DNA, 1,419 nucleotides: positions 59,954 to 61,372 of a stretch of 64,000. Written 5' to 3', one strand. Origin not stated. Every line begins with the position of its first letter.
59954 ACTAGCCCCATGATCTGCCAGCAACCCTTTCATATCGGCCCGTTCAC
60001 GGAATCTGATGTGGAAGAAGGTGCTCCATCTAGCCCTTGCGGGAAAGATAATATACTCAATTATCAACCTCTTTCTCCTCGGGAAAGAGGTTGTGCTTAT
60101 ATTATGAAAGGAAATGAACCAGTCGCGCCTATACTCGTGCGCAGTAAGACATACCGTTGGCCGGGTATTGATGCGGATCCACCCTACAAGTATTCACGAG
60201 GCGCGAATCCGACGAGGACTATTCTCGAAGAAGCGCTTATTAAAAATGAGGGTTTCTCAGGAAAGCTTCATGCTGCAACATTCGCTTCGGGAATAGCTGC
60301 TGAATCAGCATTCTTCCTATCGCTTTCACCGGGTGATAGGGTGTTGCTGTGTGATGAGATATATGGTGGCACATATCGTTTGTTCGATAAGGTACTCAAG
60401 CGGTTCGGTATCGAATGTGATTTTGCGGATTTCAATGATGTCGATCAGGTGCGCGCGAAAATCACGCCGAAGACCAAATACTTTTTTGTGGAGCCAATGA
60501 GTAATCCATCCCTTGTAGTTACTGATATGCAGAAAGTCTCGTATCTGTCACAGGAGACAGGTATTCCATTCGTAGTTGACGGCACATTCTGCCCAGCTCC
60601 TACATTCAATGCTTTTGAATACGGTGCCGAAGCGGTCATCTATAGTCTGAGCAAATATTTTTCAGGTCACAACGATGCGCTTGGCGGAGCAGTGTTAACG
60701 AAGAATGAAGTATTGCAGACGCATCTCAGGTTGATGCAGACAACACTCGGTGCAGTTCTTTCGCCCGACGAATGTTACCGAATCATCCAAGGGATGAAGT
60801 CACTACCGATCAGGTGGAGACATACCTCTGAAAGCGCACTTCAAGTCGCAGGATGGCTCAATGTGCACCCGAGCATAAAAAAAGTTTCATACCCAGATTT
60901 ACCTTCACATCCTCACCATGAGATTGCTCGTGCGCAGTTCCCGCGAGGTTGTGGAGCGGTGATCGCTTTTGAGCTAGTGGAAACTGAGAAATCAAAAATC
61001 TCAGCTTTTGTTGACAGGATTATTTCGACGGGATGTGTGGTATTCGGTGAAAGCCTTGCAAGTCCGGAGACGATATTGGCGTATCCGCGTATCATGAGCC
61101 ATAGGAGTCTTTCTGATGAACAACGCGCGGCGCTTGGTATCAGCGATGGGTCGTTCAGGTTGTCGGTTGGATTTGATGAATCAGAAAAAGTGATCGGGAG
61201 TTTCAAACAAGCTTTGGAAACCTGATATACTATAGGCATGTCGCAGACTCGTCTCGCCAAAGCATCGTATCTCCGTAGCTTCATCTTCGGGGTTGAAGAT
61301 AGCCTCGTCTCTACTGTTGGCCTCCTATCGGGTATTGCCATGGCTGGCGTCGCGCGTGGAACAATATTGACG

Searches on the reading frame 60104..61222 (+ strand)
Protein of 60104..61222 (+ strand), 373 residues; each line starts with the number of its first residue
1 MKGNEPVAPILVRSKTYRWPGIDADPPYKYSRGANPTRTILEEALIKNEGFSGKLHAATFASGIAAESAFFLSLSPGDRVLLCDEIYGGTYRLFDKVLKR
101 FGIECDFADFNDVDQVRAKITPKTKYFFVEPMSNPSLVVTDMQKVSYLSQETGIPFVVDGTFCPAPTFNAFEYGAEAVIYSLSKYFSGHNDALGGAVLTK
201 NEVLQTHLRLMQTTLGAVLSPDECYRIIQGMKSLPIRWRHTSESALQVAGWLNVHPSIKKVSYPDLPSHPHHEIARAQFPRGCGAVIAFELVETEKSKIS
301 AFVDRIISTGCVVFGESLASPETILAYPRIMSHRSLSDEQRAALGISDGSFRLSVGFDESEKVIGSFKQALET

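Call 6: search_protein_families(library=ncbifam, proteins=[window:60104-61222:+])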
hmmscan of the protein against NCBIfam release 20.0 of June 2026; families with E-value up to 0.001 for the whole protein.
window:60104-61222:+ (373 aa): 43 families (the best 25 are shown)
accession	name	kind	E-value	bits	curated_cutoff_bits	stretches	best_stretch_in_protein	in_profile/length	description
NF005976.0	PRK08064.1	equivalog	1e-89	301.3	627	1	13-372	31-381/390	cystathionine beta-lyase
NF005871.0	PRK07811.1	equivalog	5.3e-84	282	513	1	13-372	37-387/389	cystathionine gamma-synthase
NF005810.0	PRK07671.1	equivalog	1.7e-82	277.4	594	1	12-372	26-377/377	bifunctional cystathionine gamma-lyase/homocysteine desulfhydrase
NF004821.0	PRK06176.1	equivalog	2.6e-81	273.4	642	1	12-372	26-377/380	cystathionine gamma-synthase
NF006347.0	PRK08574.1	equivalog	7.2e-78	262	477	1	27-372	44-383/385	cystathionine gamma-synthase family protein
NF043007.1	CysBLyMetC_Staph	equivalog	3.2e-77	260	700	1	11-372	26-373/378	cystathionine beta-lyase MetC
TIGR01325.1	O_suc_HS_sulf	equivalog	1.9e-72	244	510.05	1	26-371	44-380/380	O-succinylhomoserine sulfhydrylase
TIGR02080.1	O_succ_thio_ly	equivalog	2.2e-72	243.9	504.55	1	7-372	22-380/382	cystathionine gamma-synthase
TIGR01326.1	OAH_OAS_sulfhy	subfamily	5e-71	239.6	495.1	2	28-201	49-220/418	O-acetylhomoserine aminocarboxypropyltransferase/cysteine synthase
TIGR01328.1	met_gam_lyase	equivalog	2.5e-70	237.3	549.7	1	28-372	51-389/391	methionine gamma-lyase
NF006003.0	PRK08133.1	equivalog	3.6e-70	236.6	522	1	25-371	55-394/396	O-succinylhomoserine sulfhydrylase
NF006097.0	PRK08249.1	equivalog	7.1e-69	232.1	600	1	23-372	53-394/402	cystathionine gamma-synthase family protein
NF006095.0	PRK08247.1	equivalog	5.2e-68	229.5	585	1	8-372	25-364/369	methionine biosynthesis PLP-dependent protein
NF005047.0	PRK06460.1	equivalog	6.6e-68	229.3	501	1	15-372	27-373/376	hypothetical protein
NF005695.0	PRK07503.1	equivalog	6.2e-66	222.7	666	1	27-372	56-395/403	methionine gamma-lyase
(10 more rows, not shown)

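Call 7: search_protein_families(library=pfam, proteins=[window:60104-61222:+])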
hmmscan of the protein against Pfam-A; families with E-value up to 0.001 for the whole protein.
window:60104-61222:+ (373 aa): 2 families
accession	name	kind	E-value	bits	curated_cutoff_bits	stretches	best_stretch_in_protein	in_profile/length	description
PF01053.26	Cys_Met_Meta_PP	-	9.1e-96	321.1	27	1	7-372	18-381/381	Cys/Met metabolism PLP-dependent enzyme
PF01041.23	DegT_DnrJ_EryC1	-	0.0006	19.6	19.8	1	51-213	36-200/360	DegT/DnrJ/EryC1/StrS aminotransferase family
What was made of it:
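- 60104..61225 (+): Regulated gene: a 373-aa Cys/Met-metabolism PLP-dependent enzyme (CGS/CBL/CGL family, specificity unassigned). It appears to be monocistronic. PF01053, E 9e-96 (call 7).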

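Call 8: find_homologous_proteins(query=window:60104-61222:+, max_evalue=1e-20)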
Query window:60104-61222:+ (373 aa): 2754 proteins with E <= 1e-20 among 8000 candidates; the best 120 are listed.
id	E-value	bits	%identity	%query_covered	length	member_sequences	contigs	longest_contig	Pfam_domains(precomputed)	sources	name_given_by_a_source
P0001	4.3e-250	847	100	100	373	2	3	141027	PF01053.27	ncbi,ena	ncbi:MAG: PLP-dependent transferase [Patescibacteria group bacterium]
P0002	1.7e-173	595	71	99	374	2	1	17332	PF01053.27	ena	-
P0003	5.5e-172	590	70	100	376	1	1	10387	PF01053.27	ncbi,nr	ncbi:MAG: PLP-dependent aspartate aminotransferase family protein [bacterium]|nr:PLP-dependent aspar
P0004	6.0e-162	557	65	100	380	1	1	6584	PF01053.27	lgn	-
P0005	2.3e-156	539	63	100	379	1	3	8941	PF00155.28,PF01053.27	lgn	-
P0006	3.9e-155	535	63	99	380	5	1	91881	PF00155.28,PF01053.27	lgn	-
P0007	1.0e-153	530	63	99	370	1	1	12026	PF01053.27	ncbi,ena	-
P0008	2.0e-152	526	62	100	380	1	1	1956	PF00155.28,PF01053.27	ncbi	-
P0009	7.5e-151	521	62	99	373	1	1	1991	PF01053.27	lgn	-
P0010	3.6e-129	449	54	98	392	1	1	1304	PF01053.27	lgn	-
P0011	1.2e-126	441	52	99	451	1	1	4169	PF01053.27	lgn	-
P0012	1.4e-125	438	55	98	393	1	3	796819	PF01053.27,PF01041.24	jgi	jgi:cystathionine beta-lyase/cystathionine gamma-synthase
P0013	4.1e-125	436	55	98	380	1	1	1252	PF01053.27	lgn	-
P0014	5.8e-125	435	53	98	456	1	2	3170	PF01053.27,PF01041.24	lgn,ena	-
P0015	1.3e-124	434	53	98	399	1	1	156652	PF01053.27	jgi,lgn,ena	-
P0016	1.5e-124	434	55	99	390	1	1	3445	PF01053.27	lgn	-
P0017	6.7e-124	432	54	98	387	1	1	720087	PF00155.28,PF01053.27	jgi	-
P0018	7.3e-124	432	54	98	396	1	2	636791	PF01053.27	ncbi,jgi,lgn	jgi:cystathionine gamma-lyase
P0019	8.2e-124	432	55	98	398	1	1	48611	PF01053.27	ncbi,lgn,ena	-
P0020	9.9e-124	431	55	98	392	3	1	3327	PF01053.27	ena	-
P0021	2.6e-123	430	54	98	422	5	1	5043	PF01053.27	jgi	jgi:cystathionine beta-lyase/cystathionine gamma-synthase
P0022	7.9e-123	428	53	99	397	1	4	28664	PF01053.27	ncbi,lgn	-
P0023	1.8e-122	427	54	99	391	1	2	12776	PF01053.27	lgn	-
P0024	3.6e-122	426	53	98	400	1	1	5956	PF01053.27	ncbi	-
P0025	3.9e-122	426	54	98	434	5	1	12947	PF01053.27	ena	-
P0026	6.7e-122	425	54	98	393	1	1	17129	PF01053.27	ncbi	-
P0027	8.1e-122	425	52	99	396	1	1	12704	PF01053.27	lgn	-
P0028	8.3e-122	425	53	98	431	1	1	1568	PF01053.27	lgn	-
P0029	9.1e-122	425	53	98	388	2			PF01053.27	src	-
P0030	1.3e-121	424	54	98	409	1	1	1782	PF01053.27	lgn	-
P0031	6.9e-121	422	54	98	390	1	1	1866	PF01053.27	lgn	-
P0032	9.8e-121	422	52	98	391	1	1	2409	PF01053.27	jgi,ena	-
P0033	1.1e-120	421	54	98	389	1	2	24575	PF01053.27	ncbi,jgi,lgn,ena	-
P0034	1.1e-120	421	53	99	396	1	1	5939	PF01053.27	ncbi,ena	ncbi:MAG TPA: PLP-dependent transferase [Abditibacteriaceae bacterium]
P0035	1.8e-120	421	54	98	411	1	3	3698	PF01053.27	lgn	-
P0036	2.0e-120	420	53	96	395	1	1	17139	PF01053.27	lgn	-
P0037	3.2e-120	420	52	98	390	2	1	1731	PF00155.28,PF01053.27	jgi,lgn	-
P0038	3.2e-120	420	53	98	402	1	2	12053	PF01053.27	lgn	-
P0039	4.9e-120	419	52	98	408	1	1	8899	PF01053.27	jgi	jgi:cystathionine beta-lyase/cystathionine gamma-synthase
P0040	5.5e-120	419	53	98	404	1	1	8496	PF01053.27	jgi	jgi:cystathionine beta-lyase/cystathionine gamma-synthase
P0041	9.9e-120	418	53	98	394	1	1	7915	PF01053.27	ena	-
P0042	1.0e-119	418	52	98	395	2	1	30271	PF01053.27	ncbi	ncbi:MAG TPA: PLP-dependent transferase [Abditibacteriaceae bacterium]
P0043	2.4e-119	417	54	98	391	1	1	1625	PF01053.27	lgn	-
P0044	3.9e-119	416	54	99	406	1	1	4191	PF01053.27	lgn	-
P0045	4.3e-119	416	53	98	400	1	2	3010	PF01053.27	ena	-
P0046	5.8e-119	416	52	98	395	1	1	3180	PF01053.27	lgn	-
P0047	6.3e-119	416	53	98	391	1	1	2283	PF01053.27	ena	-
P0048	7.5e-119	415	54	99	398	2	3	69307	PF01053.27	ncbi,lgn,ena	-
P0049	2.7e-118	414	51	98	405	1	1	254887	PF01053.27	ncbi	-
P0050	2.9e-118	413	50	98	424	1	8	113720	PF01053.27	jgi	jgi:cystathionine beta-lyase/cystathionine gamma-synthase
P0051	3.4e-118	413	53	98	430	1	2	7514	PF01053.27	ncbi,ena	-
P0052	3.5e-118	413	51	98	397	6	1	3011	PF01053.27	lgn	-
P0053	3.7e-118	413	52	98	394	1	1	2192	PF01053.27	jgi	jgi:cystathionine beta-lyase/cystathionine gamma-synthase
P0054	4.0e-118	413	52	98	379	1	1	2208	PF01053.27,PF01041.24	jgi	-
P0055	6.0e-118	412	53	98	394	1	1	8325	PF01053.27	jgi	jgi:cystathionine gamma-lyase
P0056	6.2e-118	412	52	98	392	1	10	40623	PF01053.27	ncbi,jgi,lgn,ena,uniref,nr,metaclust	ncbi:MAG: hypothetical protein A3C06_01060 [Candidatus Taylorbacteria bacterium RIFCSPHIGHO2_02_FULL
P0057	7.3e-118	412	52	99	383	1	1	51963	PF01053.27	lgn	-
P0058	8.3e-118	412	51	98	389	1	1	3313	PF00155.28,PF01053.27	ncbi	-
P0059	1.1e-117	412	51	98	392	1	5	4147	PF01053.27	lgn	-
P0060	1.1e-117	411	53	98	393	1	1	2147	PF01053.27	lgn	-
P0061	1.1e-117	411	51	98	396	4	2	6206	PF01053.27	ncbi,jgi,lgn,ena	-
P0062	1.3e-117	411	50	98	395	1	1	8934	PF01053.27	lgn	-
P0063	1.3e-117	411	51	99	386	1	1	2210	PF01053.27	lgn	-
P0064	1.5e-117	411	51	98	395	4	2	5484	PF01053.27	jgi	-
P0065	1.7e-117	411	51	99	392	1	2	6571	PF01053.27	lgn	-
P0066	1.8e-117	411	52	98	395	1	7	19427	PF01053.27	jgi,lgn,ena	-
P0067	1.9e-117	411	51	98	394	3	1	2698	PF01053.27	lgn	-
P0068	2.1e-117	411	50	98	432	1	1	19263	PF01053.27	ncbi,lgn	-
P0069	2.6e-117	410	53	98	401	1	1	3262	PF00266.26,PF01053.27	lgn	-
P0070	2.6e-117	410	54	98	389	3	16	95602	PF01053.27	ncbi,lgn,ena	-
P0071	3.1e-117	410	51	98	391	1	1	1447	PF01053.27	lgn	-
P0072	5.6e-117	409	51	98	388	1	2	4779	PF00155.28,PF01053.27,PF01041.24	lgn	-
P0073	5.9e-117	409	51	98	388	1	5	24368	PF00155.28,PF01053.27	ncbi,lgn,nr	ncbi:MAG: PLP-dependent transferase [Candidatus Pacebacteria bacterium]|nr:PLP-dependent transferase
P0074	6.3e-117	409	52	98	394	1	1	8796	PF01053.27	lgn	-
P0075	6.6e-117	409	51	99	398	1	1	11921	PF01053.27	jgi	-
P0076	6.8e-117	409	53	98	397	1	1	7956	PF00155.28,PF01053.27,PF01041.24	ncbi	-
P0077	7.1e-117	409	52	98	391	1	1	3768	PF01053.27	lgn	-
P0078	1.4e-116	408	51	98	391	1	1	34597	PF01053.27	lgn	-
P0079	1.9e-116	407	53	98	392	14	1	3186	PF01053.27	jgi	-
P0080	2.1e-116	407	52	98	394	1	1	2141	PF01053.27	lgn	-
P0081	2.2e-116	407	52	98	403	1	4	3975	PF01053.27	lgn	-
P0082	2.2e-116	407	52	98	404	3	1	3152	PF01053.27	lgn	-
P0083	2.4e-116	407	53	98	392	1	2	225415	PF01053.27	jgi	jgi:cystathionine beta-lyase/cystathionine gamma-synthase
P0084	2.6e-116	407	52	98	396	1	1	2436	PF01053.27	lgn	-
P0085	2.7e-116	407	52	98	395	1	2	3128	PF00155.28,PF01053.27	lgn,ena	-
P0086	3.6e-116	407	51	99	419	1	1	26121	PF01053.27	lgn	-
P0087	3.8e-116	406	50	98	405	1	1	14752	PF01053.27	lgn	-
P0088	3.9e-116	406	52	98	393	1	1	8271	PF01053.27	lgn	-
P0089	4.6e-116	406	52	96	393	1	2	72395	PF01053.27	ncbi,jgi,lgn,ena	-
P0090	4.7e-116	406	51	98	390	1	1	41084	PF01053.27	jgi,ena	-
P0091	5.9e-116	406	52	98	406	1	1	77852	PF01053.27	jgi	jgi:cystathionine beta-lyase/cystathionine gamma-synthase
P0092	6.8e-116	406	50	99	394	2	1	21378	PF01053.27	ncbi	-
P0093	1.0e-115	405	53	98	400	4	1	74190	PF01053.27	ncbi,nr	ncbi:MAG: PLP-dependent aspartate aminotransferase family protein [Candidatus Pacebacteria bacterium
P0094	1.2e-115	405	51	98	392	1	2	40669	PF01053.27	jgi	jgi:cystathionine gamma-lyase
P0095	1.4e-115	405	50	98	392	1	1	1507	PF18782.8,PF01053.27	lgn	-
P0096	1.8e-115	404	53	96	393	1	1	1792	PF01053.27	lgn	-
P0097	3.0e-115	403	51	98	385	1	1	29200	PF00155.28,PF01053.27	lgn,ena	-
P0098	3.8e-115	403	52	98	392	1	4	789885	PF01053.27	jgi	jgi:cystathionine beta-lyase/cystathionine gamma-synthase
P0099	4.2e-115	403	51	98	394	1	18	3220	PF01053.27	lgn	-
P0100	5.9e-115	403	50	98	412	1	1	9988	PF01053.27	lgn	-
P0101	6.7e-115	402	51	98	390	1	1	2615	PF00155.28,PF01053.27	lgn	-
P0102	8.9e-115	402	51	99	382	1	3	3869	PF01053.27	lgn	-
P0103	1.0e-114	402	52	98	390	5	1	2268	PF00155.28,PF01053.27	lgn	-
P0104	1.1e-114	402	50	98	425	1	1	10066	PF01053.27,PF01041.24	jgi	jgi:cystathionine gamma-lyase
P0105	1.5e-114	401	51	99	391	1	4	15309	PF01053.27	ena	-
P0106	1.6e-114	401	53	98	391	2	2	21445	PF00155.28,PF01053.27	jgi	jgi:cystathionine beta-lyase/cystathionine gamma-synthase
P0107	1.6e-114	401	50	98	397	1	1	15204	PF01053.27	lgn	-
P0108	1.7e-114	401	51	98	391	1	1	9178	PF01053.27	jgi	jgi:cystathionine beta-lyase/cystathionine gamma-synthase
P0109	1.9e-114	401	52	99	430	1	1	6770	PF01053.27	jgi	jgi:cystathionine beta-lyase/cystathionine gamma-synthase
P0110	2.0e-114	401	53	98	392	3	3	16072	PF01053.27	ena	-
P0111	2.3e-114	401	51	98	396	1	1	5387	PF01053.27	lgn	-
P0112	5.0e-114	399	51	98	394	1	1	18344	PF01053.27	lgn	-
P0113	6.4e-114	399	53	96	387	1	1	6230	PF01053.27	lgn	-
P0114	1.2e-113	398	51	98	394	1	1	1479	PF01053.27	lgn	-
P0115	1.4e-113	398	51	98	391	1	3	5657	PF01053.27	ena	-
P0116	1.6e-113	398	52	98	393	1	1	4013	PF01053.27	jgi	jgi:cystathionine gamma-lyase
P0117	1.7e-113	398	50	99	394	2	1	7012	PF01053.27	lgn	-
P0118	1.8e-113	398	50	99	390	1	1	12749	PF00155.28,PF01053.27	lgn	-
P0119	1.8e-113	398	50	98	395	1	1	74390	PF01053.27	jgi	jgi:cystathionine beta-lyase/cystathionine gamma-synthase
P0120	2.8e-113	397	51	99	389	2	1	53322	PF01053.27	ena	-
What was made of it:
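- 60104..61225 (+): 100% identical to a 373-aa public protein (call 8).
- Closest known: SAM-I / S-box riboswitch, Rfam RF00162. Different: The host is a Patescibacteria (CPR) MAG (call 8), not a Firmicute.
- The public protein record is the 373-aa form (call 8).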

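Call 9: find_related_loci(query=window:60104-61222:+, collection=genome_contigs, flank=3000)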
Query window:60104-61222:+ (373 aa) in genome_contigs; peptide patterns used: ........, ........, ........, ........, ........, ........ (x = any residue, [..] = any of these).
153 stretches matched a pattern; 3 encode a relative of the query (tblastn E <= 1e-3); 3 distinct loci.
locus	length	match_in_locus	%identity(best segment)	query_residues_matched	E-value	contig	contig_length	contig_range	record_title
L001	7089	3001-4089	50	7-372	1e-118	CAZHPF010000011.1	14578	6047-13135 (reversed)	MAG TPA_asm: uncultured Candidatus Saccharibacteria bacterium isolate SRP136066_co1_420 genome assembly, contig: NODE_46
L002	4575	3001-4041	50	7-358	1e-116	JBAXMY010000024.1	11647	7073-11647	MAG: archaeon isolate ELA465 MAG465_24, whole genome shotgun sequence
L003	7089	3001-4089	48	7-372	4e-114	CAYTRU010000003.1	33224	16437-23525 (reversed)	MAG TPA_asm: uncultured Candidatus Saccharibacteria bacterium isolate SRP200132_co1_594 genome assembly, contig: NODE_22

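Call 10: find_encoding_contigs(protein=P0002, flank=3000, max_places=3)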
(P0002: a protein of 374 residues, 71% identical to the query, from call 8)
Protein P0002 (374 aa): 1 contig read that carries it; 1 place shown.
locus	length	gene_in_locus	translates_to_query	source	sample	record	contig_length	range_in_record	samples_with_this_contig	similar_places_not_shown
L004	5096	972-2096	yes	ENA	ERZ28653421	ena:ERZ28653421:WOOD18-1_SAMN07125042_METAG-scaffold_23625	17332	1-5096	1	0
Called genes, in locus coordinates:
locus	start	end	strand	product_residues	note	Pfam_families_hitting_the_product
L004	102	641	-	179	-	PF02698:DUF218 (weak)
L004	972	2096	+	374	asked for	PF01053:Cys_Met_Meta_PP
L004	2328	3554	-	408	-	PF12704:MacB_PCD, PF02687:FtsX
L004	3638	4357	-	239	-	PF00005:ABC_tran, PF02463:SMC_N (faint)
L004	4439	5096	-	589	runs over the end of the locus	PF00364:Biotin_lipoyl (faint), PF25917:BSH_RND, PF25973:BSH_CzcB, PF25990:Beta-barrel_YknX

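Call 11: find_encoding_contigs(protein=P0003, flank=3000, max_places=3)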
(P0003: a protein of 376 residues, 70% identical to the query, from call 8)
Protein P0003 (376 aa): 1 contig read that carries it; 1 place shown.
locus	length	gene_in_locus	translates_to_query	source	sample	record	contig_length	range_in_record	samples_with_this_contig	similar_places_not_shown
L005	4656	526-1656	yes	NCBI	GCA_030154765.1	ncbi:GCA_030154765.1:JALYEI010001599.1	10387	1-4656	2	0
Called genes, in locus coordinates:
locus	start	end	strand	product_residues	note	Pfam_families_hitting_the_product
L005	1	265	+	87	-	?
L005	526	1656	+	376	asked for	PF01053:Cys_Met_Meta_PP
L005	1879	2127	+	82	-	-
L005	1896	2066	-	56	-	-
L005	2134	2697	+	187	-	PF01625:PMSR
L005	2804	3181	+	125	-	PF01641:SelR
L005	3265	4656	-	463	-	PF01336:tRNA_anti-codon, PF00152:tRNA-synt_2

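Call 12: find_encoding_contigs(protein=P0004, flank=3000, max_places=2)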
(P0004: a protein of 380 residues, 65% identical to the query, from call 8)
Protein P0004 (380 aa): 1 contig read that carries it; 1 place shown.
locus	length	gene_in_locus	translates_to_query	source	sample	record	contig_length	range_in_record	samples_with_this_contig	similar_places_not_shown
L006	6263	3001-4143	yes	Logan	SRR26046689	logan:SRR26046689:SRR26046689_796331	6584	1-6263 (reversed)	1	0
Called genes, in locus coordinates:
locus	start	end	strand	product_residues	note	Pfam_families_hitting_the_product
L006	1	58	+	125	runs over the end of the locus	?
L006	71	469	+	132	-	-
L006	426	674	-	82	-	-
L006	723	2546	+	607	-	PF00664:ABC_membrane, PF00005:ABC_tran, PF02463:SMC_N (weak)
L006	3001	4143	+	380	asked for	PF01053:Cys_Met_Meta_PP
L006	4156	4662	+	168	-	PF00293:NUDIX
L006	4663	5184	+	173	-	PF00293:NUDIX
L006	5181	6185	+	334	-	PF01636:APH, PF27663:Spore_coat_YutH (weak)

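Call 13: find_encoding_contigs(protein=P0005, flank=3000, max_places=2)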
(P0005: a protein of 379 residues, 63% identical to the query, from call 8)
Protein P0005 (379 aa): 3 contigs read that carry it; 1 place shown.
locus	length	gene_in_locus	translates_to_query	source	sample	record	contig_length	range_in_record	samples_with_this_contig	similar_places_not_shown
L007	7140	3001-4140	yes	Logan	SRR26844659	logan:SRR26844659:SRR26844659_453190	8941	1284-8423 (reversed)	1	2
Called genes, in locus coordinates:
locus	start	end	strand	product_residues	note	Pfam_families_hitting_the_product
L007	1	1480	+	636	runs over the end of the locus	PF00012:HSP70, PF06723:MreB_Mbl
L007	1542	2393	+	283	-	PF00226:DnaJ, PF01556:DnaJ_C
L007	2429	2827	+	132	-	-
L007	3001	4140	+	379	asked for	PF01053:Cys_Met_Meta_PP, PF00155:Aminotran_1_2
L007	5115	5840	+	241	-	-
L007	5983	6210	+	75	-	-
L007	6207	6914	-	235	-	PF12762:DDE_Tnp_IS1595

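Call 14: find_encoding_contigs(protein=P0006, flank=3000, max_places=2)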
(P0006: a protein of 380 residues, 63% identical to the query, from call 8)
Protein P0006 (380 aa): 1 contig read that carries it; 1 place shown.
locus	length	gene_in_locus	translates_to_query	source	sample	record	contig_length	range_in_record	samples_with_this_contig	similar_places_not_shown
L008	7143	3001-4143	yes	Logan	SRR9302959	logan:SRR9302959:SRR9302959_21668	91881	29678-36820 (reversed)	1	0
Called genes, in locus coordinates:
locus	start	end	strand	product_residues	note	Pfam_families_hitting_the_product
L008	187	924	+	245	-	PF13489:Methyltransf_23 (weak), PF01209:Ubie_methyltran, PF13847:Methyltransf_31, PF08241:Methyltransf_11, PF08242:Methyltransf_12, PF13649:Methyltransf_25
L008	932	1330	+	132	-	-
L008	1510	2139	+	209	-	PF27765:UCP032817-like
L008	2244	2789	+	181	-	-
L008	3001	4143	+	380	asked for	PF01053:Cys_Met_Meta_PP, PF00155:Aminotran_1_2 (weak)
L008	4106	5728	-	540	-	PF00512:HisKA, PF02518:HATPase_c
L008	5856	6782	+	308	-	PF00892:EamA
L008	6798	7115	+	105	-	-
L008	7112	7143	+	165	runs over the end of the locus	PF00856:SET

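Call 15: find_encoding_contigs(protein=P0007, flank=3000, max_places=2)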
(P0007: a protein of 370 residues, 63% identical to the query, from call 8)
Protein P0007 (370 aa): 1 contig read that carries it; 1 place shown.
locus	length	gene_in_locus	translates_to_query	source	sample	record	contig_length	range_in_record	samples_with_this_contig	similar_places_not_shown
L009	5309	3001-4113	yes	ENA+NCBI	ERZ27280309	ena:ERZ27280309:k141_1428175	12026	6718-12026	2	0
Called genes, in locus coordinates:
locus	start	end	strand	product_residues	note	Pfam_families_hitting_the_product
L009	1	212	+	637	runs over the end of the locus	PF00012:HSP70, PF06723:MreB_Mbl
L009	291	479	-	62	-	-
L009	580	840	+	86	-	-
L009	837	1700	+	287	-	PF00226:DnaJ, PF01556:DnaJ_C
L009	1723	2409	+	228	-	PF05724:TPMT (weak), PF02353:CMAS (weak), PF13489:Methyltransf_23 (weak), PF13847:Methyltransf_31, PF08241:Methyltransf_11, PF08242:Methyltransf_12, PF13649:Methyltransf_25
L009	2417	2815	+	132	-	-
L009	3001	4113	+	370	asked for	PF01053:Cys_Met_Meta_PP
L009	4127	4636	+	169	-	-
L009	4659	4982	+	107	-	-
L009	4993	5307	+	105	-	?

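Call 22: find_encoding_contigs(protein=P0001, flank=10000, max_places=3)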
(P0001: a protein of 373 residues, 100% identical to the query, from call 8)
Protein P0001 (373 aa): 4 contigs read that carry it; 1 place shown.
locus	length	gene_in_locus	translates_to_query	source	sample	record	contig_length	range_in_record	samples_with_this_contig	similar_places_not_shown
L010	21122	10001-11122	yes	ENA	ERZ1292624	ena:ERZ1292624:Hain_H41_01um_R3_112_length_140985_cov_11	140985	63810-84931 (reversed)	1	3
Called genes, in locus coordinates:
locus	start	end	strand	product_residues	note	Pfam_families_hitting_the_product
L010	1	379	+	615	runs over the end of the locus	PF02689:Herpes_Helicase (faint), PF03266:NTPase_1 (faint), PF05970:PIF1, PF13245:AAA_19, PF13401:AAA_22 (weak), PF13604:AAA_30, PF21530:Pif1_2B_dom, PF14493:HTH_40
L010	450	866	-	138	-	-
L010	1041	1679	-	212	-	-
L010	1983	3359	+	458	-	PF00270:DEAD, PF04851:ResIII, PF00271:Helicase_C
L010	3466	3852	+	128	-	PF07681:DoxX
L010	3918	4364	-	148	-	-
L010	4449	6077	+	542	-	PF01565:FAD_binding_4, PF02913:FAD-oxidase_C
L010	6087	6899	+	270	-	PF00005:ABC_tran, PF13304:AAA_21 (weak)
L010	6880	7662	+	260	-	PF01061:ABC2_membrane, PF12698:ABC2_membrane_3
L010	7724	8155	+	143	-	PF11969:DcpS_C (weak), PF01230:HIT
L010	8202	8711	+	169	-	-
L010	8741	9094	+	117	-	-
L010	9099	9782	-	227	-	PF00106:adh_short, PF01370:Epimerase (weak), PF13561:adh_short_C2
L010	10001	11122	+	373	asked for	PF01053:Cys_Met_Meta_PP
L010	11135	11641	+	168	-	PF01988:VIT1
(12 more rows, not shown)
